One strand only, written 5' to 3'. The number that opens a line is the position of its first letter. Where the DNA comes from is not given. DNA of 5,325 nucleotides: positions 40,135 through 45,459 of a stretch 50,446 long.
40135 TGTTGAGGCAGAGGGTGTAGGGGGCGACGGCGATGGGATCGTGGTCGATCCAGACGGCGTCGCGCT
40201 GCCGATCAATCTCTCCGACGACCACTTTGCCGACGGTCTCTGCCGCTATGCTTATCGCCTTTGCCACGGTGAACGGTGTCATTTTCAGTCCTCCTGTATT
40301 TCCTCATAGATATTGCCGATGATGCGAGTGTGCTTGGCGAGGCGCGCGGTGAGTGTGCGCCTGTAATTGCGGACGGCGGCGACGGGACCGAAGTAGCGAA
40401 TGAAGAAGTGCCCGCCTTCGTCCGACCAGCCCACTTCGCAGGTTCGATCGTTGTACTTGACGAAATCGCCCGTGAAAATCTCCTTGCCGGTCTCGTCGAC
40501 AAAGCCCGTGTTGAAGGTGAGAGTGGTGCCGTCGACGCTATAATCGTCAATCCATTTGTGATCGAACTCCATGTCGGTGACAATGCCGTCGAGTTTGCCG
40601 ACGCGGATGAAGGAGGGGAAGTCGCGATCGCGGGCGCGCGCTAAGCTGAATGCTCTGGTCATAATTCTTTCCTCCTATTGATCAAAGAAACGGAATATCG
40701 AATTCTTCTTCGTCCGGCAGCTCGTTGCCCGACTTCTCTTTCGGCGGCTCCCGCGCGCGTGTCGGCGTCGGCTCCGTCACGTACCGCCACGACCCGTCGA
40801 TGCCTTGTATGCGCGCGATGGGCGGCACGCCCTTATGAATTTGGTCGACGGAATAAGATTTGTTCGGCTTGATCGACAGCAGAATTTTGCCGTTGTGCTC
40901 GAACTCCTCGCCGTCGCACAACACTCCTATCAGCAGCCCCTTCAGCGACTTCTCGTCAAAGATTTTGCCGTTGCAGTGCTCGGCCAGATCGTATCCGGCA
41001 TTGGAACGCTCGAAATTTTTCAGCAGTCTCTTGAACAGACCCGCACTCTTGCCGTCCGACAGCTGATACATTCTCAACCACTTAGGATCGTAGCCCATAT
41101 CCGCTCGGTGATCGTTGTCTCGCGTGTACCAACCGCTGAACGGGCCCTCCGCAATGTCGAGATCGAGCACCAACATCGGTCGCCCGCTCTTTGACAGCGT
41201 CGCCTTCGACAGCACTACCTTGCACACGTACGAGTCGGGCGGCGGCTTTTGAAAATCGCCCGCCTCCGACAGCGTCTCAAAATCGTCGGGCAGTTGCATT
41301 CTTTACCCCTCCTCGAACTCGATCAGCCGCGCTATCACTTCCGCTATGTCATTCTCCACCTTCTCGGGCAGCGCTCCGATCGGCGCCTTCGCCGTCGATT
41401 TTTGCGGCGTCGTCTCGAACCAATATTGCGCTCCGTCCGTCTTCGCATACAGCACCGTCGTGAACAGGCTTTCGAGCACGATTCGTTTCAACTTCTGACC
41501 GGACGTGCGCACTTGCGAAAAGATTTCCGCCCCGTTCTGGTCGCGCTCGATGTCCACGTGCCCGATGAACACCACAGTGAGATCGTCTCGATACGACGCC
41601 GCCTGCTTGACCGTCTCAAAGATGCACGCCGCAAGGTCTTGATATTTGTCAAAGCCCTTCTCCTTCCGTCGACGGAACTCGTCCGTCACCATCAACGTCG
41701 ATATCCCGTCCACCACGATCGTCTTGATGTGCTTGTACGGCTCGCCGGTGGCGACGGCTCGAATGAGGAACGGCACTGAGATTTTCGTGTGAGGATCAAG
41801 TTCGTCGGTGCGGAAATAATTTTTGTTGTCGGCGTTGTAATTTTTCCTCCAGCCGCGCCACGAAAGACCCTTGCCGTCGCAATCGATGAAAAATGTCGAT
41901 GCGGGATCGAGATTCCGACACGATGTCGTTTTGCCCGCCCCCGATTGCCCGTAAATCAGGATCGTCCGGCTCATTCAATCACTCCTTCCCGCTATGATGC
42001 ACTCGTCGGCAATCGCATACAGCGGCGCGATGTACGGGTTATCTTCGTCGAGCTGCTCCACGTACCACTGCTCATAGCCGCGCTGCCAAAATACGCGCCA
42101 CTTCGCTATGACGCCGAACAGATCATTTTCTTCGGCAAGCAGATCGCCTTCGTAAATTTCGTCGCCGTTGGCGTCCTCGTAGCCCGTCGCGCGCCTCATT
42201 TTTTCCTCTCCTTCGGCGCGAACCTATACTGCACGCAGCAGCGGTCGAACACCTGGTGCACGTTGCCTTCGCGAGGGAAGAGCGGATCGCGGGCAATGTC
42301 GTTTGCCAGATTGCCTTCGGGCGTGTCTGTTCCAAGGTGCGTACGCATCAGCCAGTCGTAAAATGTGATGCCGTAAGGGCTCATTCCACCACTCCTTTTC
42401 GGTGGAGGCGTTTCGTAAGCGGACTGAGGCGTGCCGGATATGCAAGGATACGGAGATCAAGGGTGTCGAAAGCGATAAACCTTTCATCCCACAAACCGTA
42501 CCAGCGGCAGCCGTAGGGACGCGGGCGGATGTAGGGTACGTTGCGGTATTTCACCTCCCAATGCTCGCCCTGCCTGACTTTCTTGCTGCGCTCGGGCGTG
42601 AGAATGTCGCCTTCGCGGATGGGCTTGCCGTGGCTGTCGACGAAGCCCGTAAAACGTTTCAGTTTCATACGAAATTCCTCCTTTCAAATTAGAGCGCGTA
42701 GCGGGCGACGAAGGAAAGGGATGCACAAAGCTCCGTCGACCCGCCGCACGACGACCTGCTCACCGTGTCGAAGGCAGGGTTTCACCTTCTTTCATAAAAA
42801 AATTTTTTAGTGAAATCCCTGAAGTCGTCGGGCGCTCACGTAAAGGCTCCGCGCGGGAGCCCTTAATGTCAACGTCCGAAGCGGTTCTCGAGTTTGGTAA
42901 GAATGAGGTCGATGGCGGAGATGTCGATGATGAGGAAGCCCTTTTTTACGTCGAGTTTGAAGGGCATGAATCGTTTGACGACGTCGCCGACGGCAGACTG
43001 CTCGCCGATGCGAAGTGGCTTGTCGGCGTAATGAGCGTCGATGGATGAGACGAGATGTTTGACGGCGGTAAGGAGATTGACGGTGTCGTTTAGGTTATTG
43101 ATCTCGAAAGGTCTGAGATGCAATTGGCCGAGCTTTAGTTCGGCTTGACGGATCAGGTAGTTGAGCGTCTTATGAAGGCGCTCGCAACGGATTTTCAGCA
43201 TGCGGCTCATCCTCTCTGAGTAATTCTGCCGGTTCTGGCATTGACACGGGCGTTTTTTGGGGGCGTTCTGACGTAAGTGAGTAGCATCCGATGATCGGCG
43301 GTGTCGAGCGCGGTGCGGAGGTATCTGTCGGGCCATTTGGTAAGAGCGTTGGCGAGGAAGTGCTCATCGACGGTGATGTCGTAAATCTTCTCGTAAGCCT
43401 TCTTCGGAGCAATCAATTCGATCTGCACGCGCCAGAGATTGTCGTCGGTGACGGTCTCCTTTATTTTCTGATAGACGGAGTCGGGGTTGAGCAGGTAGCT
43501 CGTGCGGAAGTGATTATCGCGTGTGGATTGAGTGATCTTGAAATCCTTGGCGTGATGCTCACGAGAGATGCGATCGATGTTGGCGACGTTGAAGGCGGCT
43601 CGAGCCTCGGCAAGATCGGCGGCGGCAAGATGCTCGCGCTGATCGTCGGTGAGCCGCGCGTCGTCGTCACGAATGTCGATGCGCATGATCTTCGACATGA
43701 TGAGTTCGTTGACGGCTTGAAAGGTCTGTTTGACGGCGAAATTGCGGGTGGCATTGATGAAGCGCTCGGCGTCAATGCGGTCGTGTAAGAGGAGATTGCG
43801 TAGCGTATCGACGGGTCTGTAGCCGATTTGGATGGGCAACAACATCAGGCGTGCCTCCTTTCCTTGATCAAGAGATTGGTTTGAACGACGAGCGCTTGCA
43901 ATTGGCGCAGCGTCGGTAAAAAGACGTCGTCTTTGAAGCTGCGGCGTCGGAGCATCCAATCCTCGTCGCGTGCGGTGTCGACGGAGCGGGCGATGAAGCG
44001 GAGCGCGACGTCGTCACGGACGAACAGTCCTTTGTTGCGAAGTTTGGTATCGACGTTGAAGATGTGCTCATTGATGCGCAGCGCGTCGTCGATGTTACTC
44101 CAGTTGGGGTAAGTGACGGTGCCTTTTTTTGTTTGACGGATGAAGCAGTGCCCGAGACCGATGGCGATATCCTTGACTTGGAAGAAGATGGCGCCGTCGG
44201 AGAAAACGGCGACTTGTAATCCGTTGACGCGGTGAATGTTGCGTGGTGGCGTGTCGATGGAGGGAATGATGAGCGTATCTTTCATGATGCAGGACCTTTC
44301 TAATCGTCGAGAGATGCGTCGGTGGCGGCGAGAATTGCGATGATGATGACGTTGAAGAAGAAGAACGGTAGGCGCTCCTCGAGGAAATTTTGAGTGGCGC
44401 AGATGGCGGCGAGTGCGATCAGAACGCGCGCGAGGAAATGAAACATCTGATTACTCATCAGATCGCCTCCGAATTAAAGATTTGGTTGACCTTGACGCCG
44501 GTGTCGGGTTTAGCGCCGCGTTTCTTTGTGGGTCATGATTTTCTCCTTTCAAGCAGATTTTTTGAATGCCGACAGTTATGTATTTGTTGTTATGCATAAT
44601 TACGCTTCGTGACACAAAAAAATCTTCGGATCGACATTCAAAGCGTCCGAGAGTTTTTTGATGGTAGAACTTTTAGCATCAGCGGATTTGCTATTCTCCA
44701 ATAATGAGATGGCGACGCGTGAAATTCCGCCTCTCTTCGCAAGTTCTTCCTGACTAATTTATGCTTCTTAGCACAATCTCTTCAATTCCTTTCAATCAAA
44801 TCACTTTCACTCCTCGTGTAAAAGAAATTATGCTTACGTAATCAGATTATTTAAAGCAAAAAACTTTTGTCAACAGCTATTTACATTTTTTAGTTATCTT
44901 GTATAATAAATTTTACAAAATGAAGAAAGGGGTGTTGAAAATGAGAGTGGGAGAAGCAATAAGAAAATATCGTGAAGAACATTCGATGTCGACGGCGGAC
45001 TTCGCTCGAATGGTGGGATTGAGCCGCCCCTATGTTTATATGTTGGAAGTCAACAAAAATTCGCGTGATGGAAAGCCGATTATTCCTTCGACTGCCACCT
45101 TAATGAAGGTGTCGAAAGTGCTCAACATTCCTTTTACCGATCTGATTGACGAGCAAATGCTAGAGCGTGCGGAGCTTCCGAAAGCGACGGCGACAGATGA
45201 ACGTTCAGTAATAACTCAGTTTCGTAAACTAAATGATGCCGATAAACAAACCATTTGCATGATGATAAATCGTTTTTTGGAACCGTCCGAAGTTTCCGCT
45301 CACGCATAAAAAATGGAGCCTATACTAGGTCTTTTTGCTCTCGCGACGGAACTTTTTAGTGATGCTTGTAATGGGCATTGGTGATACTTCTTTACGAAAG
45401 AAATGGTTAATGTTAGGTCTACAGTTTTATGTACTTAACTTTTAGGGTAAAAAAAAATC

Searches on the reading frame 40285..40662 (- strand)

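Call 74: search_protein_families(library=phrogs, proteins=[window:40285-40662:-], max_evalue=0.001)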
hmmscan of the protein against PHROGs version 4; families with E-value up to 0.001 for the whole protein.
window:40285-40662:- (125 aa): 2 families
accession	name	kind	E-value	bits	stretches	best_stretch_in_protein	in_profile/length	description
phrog_98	-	unknown function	7.2e-11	43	1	32-120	58-145/208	-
phrog_8684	-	unknown function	0.00077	20.5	0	41-78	54-91/164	-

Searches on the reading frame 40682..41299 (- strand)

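Call 74: search_protein_families(library=phrogs, proteins=[window:40682-41299:-], max_evalue=0.001)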
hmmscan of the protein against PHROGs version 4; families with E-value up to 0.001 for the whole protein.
window:40682-41299:- (205 aa): 2 families
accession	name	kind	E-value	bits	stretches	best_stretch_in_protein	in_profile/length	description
phrog_18107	-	unknown function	2.3e-12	48.3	1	1-156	1-157/201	-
phrog_7778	-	DNA, RNA and nucleotide metabolism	0.00045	21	1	11-56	30-75/162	single strand DNA binding protein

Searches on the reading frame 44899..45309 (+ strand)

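Call 74: search_protein_families(library=phrogs, proteins=[window:44899-45309:+], max_evalue=0.001)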
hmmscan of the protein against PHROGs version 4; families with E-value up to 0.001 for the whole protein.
window:44899-45309:+ (136 aa): 8 families
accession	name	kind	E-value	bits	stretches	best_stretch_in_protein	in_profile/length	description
phrog_8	-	transcription regulation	7.7e-10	39.7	1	1-110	62-150/346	transcriptional regulator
phrog_3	-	transcription regulation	4.7e-08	34.2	1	7-107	79-168/430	transcriptional repressor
phrog_2439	-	transcription regulation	5.7e-07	29.7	1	17-121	8-93/367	transcriptional regulator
phrog_5823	-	transcription regulation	6.8e-06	26.5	1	15-109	5-95/404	transcriptional regulator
phrog_1373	-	transcription regulation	2.8e-05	25.2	1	15-110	62-148/166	transcriptional regulator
phrog_2104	-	unknown function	0.00023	22.3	1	19-55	42-78/103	-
phrog_7241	-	transcription regulation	0.00029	21.9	1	19-83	64-121/122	transcriptional regulator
phrog_2328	-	transcription regulation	0.00089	20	0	15-87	14-79/128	transcriptional repressor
